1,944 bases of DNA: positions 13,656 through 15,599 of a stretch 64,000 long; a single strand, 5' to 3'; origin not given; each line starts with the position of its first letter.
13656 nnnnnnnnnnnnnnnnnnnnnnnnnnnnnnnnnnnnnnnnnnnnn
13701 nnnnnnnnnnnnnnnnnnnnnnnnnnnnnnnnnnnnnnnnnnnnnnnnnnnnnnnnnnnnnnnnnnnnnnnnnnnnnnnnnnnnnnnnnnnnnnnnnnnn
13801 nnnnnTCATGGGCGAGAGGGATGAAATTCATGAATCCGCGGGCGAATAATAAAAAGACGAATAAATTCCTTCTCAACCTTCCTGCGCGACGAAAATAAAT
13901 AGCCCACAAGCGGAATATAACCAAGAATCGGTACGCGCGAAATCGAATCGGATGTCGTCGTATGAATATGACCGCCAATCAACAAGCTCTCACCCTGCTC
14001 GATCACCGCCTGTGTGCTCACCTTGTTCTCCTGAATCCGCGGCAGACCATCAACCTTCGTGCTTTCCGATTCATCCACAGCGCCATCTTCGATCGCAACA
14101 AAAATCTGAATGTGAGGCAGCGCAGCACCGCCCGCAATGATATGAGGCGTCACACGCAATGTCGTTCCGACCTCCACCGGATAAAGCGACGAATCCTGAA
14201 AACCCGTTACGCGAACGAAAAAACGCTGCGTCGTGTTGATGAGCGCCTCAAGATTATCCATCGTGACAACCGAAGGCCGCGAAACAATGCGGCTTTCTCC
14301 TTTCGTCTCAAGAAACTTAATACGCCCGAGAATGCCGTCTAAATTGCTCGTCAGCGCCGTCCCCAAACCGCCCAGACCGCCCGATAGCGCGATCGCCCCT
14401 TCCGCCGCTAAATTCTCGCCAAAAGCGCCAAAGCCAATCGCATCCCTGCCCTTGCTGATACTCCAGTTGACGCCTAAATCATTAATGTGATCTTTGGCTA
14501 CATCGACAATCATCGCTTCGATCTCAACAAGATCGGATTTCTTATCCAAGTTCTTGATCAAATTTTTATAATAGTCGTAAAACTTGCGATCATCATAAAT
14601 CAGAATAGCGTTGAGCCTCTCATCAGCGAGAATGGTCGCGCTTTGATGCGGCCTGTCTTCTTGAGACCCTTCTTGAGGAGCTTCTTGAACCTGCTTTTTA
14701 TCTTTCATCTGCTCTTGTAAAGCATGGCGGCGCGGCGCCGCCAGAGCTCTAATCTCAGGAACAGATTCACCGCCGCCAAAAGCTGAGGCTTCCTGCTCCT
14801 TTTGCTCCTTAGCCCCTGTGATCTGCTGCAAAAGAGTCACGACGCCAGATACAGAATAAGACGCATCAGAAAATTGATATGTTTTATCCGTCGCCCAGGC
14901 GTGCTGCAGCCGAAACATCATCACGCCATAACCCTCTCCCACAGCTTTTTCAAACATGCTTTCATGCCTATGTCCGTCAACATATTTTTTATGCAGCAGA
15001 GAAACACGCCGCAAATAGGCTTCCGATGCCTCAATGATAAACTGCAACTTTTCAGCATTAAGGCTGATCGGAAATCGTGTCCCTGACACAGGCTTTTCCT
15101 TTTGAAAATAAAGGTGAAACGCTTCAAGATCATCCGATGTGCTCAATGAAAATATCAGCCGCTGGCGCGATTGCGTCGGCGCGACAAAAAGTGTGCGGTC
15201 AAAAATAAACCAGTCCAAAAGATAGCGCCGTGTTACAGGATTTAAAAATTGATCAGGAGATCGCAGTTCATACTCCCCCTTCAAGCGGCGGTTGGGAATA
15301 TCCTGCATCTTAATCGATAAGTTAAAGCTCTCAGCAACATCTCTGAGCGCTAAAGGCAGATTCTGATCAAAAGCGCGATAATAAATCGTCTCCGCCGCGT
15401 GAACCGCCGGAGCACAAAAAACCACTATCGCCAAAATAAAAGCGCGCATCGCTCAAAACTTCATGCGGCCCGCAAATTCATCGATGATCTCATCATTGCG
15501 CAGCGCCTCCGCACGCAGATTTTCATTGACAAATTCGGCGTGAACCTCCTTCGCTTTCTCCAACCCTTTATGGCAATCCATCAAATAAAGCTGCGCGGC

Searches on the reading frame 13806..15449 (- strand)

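Call 44: search_protein_families(library=ncbifam, proteins=[window:13806-15449:-], max_evalue=1e-20)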
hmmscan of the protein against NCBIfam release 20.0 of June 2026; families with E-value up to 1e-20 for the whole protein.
window:13806-15449:- (547 aa): 6 families
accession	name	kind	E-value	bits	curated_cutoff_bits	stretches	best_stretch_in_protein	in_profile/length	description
TIGR02516.1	type_III_yscC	equivalog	3.6e-100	335.7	238.45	2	257-539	185-460/463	type III secretion system outer membrane ring subunit SctC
NF011873.0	PRK15346.1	equivalog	5.2e-70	236.5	524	1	250-537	214-491/499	EscC/YscC/HrcC family type III secretion system outer membrane ring protein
TIGR02517.1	type_II_gspD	equivalog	2e-39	135.5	351.35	1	241-539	289-589/600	type II secretion system secretin GspD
TIGR02515.1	IV_pilus_PilQ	subfamily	4.3e-34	118.2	284.35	0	377-539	265-426/428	type IV pilus secretin PilQ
TIGR02519.1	pilus_MshL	equivalog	6.2e-23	81.2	250.2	1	297-539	29-289/290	pilus (MSHA type) biogenesis protein MshL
NF010083.0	PRK13568.1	equivalog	2.3e-22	79.4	554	1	269-528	150-405/419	DNA uptake porin HofQ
